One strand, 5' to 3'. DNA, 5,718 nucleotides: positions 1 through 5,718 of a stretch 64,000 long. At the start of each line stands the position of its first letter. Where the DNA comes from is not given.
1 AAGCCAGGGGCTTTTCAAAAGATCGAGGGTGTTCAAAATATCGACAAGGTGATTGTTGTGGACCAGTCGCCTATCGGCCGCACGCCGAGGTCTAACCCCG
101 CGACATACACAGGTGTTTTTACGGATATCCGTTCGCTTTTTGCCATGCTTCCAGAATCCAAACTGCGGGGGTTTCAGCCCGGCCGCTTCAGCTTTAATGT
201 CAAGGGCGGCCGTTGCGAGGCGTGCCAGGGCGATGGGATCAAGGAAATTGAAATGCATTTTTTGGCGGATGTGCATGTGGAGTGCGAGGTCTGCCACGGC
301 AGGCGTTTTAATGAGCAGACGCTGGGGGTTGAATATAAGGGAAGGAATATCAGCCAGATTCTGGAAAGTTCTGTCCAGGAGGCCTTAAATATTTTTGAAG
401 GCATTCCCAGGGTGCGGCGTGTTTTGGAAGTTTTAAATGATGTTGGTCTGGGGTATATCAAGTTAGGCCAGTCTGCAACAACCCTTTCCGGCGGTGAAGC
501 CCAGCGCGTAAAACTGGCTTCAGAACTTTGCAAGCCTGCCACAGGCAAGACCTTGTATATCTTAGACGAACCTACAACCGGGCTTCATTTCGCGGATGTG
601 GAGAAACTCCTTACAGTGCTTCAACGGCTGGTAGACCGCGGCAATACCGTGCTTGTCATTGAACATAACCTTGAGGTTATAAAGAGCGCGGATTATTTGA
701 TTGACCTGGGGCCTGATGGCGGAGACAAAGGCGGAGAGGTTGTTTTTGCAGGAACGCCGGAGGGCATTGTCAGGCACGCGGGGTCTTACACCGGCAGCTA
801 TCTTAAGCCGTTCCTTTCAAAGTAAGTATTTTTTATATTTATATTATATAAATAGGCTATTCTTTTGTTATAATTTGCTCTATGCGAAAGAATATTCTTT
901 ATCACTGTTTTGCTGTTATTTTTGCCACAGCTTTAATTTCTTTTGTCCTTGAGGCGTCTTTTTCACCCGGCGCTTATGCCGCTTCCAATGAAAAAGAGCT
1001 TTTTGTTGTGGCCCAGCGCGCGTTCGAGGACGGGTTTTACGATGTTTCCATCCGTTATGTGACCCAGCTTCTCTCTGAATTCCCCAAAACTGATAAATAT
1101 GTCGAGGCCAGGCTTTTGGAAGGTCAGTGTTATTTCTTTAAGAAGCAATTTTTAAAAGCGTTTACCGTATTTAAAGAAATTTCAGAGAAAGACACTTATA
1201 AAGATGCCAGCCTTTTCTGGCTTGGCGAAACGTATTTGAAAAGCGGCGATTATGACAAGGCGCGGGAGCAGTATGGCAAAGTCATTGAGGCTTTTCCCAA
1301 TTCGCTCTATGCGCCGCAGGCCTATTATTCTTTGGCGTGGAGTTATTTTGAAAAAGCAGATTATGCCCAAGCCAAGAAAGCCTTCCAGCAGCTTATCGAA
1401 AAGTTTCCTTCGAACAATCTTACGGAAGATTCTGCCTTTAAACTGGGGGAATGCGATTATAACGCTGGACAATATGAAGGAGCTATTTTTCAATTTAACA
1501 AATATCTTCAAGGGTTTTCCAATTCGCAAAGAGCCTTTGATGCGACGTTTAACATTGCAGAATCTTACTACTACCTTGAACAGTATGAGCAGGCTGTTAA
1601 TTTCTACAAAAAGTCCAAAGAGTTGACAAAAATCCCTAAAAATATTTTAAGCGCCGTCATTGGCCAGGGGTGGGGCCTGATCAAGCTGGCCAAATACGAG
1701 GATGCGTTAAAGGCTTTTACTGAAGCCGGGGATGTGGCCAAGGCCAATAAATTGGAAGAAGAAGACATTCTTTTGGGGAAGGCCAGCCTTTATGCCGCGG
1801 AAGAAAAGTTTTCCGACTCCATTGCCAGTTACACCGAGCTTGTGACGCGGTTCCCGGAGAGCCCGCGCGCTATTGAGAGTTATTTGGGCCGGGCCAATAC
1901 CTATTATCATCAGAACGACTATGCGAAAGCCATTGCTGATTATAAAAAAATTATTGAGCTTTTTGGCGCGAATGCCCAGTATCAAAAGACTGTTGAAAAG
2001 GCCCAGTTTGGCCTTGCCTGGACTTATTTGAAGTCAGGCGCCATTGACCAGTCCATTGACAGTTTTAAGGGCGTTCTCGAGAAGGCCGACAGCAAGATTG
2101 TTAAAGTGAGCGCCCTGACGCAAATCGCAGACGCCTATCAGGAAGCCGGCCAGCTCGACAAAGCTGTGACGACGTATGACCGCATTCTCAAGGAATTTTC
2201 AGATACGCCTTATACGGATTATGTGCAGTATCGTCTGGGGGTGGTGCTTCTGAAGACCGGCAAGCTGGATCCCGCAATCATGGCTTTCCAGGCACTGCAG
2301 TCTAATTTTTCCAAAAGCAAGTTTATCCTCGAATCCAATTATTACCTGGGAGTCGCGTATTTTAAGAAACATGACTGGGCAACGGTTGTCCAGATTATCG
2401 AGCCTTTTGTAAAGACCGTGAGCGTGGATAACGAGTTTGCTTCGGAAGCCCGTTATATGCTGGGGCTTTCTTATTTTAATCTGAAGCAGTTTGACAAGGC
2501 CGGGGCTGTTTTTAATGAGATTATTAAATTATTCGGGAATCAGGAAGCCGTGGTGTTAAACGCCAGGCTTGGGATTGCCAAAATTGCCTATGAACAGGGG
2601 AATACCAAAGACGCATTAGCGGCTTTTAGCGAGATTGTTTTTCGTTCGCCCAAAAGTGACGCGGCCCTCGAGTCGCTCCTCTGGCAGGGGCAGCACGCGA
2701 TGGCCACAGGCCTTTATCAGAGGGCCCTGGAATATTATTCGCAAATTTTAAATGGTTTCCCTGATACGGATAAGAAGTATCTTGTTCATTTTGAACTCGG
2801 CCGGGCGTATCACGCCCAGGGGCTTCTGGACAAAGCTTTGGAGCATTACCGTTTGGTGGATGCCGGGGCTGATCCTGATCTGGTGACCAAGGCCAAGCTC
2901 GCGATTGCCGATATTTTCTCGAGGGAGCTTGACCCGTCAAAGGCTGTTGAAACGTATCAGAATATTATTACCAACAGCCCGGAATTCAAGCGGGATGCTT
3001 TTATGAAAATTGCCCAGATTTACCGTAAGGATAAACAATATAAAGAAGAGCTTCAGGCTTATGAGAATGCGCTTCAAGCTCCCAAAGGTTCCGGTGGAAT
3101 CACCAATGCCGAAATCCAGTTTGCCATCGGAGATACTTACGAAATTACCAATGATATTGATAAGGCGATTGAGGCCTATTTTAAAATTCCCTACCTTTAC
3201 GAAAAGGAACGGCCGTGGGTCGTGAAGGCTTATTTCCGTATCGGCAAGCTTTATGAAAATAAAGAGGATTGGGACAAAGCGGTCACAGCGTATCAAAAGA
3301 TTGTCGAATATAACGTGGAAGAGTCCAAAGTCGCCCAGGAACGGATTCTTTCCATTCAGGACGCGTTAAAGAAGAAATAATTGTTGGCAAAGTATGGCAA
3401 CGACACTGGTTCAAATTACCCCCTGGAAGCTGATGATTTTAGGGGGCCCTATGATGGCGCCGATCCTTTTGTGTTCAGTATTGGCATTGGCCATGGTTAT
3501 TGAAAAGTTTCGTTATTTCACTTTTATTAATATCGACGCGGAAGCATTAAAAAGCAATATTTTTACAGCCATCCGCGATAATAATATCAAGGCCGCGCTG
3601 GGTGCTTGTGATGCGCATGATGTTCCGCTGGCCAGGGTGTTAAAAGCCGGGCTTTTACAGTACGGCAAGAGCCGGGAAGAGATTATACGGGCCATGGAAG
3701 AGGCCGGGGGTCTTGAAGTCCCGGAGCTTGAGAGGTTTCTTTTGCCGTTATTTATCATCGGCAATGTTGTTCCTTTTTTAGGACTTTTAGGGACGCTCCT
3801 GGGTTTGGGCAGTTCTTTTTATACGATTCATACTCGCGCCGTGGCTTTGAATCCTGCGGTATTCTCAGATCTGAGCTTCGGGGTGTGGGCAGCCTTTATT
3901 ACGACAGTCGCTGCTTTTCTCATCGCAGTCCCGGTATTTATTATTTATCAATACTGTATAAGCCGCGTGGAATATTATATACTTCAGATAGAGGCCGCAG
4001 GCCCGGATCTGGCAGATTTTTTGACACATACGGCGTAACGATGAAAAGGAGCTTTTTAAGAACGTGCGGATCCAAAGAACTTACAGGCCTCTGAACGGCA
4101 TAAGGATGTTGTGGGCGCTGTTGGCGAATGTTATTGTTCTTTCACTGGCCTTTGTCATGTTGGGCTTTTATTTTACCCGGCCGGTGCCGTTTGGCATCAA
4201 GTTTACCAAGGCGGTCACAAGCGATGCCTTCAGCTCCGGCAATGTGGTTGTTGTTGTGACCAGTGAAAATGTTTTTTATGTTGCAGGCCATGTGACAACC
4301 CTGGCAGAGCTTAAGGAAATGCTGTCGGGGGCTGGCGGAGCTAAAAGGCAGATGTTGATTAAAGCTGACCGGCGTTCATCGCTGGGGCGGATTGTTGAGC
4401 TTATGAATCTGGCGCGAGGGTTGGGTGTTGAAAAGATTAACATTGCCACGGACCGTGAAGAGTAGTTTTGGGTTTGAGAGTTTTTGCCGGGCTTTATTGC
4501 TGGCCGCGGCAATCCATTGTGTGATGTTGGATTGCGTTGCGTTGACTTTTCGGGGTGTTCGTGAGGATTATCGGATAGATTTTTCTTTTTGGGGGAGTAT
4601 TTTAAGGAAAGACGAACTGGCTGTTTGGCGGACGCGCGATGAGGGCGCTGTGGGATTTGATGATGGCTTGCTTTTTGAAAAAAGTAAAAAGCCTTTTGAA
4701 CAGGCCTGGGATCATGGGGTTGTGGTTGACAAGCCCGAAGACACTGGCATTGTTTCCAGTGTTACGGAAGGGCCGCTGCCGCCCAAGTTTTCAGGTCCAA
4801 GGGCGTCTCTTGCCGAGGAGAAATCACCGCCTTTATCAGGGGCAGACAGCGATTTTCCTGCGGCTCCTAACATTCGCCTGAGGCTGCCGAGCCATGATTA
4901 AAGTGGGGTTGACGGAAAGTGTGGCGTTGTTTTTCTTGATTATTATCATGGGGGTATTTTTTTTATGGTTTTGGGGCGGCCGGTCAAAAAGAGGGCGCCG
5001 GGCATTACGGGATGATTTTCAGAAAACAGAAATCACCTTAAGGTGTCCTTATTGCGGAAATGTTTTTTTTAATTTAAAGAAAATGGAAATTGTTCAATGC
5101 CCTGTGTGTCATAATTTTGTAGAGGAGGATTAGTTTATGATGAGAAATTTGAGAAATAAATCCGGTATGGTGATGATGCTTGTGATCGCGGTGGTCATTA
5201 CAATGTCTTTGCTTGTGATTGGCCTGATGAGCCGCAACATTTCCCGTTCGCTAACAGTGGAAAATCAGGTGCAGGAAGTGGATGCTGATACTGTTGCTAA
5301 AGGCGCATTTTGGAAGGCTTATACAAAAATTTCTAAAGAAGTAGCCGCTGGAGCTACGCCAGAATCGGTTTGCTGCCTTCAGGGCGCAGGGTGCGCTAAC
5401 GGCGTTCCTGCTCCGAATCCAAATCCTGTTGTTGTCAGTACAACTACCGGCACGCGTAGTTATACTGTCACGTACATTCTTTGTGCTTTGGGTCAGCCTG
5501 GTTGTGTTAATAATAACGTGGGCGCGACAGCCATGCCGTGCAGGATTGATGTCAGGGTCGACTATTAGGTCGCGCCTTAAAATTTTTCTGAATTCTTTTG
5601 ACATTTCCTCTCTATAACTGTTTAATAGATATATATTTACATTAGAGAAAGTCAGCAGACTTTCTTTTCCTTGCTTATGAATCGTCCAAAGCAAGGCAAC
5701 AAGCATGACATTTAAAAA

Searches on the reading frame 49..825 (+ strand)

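Call 51: search_protein_families(library=pfam, proteins=[window:49-825:+], max_evalue=0.001)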
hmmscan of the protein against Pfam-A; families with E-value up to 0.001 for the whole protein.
window:49-825:+ (258 aa): 1 family
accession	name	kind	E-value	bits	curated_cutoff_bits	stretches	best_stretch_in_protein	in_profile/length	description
PF00005.33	ABC_tran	-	1.2e-06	29.6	25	1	110-177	77-137/137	ABC transporter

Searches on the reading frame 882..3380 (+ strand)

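Call 51: search_protein_families(library=pfam, proteins=[window:882-3380:+], max_evalue=0.001)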
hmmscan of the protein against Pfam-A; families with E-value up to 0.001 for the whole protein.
window:882-3380:+ (832 aa): 30 families (the best 25 are shown)
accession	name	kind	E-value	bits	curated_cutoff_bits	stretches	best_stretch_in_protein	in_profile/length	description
PF13174.12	TPR_6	-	1.3e-67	220.3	26.3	5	146-177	1-32/33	Tetratricopeptide repeat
PF07719.23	TPR_2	-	4e-65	211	27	4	110-140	3-33/34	Tetratricopeptide repeat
PF13432.12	TPR_16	-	4.2e-58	193.7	32.7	6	114-178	3-64/65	Tetratricopeptide repeat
PF00515.34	TPR_1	-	1.1e-56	186.9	27.8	4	332-360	2-30/34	Tetratricopeptide repeat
PF13424.12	TPR_12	-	9.2e-54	180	30.1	5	112-173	7-73/77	Tetratricopeptide repeat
PF13181.12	TPR_8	-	3e-46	152.1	25.7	2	110-140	3-33/34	Tetratricopeptide repeat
PF13428.12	TPR_14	-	1.1e-42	140.5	23.5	0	111-142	4-35/44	Tetratricopeptide repeat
PF14559.12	TPR_19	-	2.3e-39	134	25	2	119-177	2-57/68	Tetratricopeptide repeat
PF12895.13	ANAPC3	-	1.2e-25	90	27.2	3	179-244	20-81/82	Anaphase-promoting complex, cyclosome, subunit 3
PF13176.12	TPR_7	-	3e-22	77.2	27.9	0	783-806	1-24/36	Tetratricopeptide repeat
PF09976.15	TPR_21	-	4.6e-20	72.6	25.5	1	94-206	25-137/193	Tetratricopeptide repeat-like domain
PF13525.12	YfiO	-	3.2e-19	69.9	25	2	108-178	5-75/203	Outer membrane lipoprotein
PF13431.12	TPR_17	-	5e-18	64.2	24.4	0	98-129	3-34/34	Tetratricopeptide repeat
PF17874.7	TPR_MalT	-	3.2e-17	63.3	45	0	571-657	52-146/336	MalT-like TPR region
PF24575.1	TPR_Slam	-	1.4e-14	54.8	35.2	0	651-722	33-99/104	Surface lipoprotein assembly modifier, N-terminal TPR repeats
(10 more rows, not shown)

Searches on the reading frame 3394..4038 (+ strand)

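Call 51: search_protein_families(library=pfam, proteins=[window:3394-4038:+], max_evalue=0.001)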
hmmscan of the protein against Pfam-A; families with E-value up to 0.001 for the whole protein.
window:3394-4038:+ (214 aa): 1 family
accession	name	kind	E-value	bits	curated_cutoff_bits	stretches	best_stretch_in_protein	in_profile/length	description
PF01618.21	MotA_ExbB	-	7.3e-20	71.4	22.9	1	77-200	4-126/127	MotA/TolQ/ExbB proton channel family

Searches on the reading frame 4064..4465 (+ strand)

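Call 51: search_protein_families(library=pfam, proteins=[window:4064-4465:+], max_evalue=0.001)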
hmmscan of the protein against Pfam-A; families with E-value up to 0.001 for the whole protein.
window:4064-4465:+ (133 aa): 1 family
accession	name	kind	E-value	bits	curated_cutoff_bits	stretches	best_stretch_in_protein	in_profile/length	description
PF02472.21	ExbD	-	8.2e-09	36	25.4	1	20-131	13-127/128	Biopolymer transport protein ExbD/TolR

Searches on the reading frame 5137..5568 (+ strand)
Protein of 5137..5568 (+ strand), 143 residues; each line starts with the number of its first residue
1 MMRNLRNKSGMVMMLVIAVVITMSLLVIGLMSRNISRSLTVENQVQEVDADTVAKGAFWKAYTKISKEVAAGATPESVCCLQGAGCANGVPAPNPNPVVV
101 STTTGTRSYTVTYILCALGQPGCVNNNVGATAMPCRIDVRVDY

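Call 51: search_protein_families(library=pfam, proteins=[window:5137-5568:+], max_evalue=0.001)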
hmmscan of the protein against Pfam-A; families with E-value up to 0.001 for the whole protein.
window:5137-5568:+ (143 aa): 1 family
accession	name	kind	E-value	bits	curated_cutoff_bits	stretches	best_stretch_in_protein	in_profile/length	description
PF13624.11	SurA_N_3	-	0.0001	22.6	27.2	1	1-70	1-66/162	SurA-like N-terminal domain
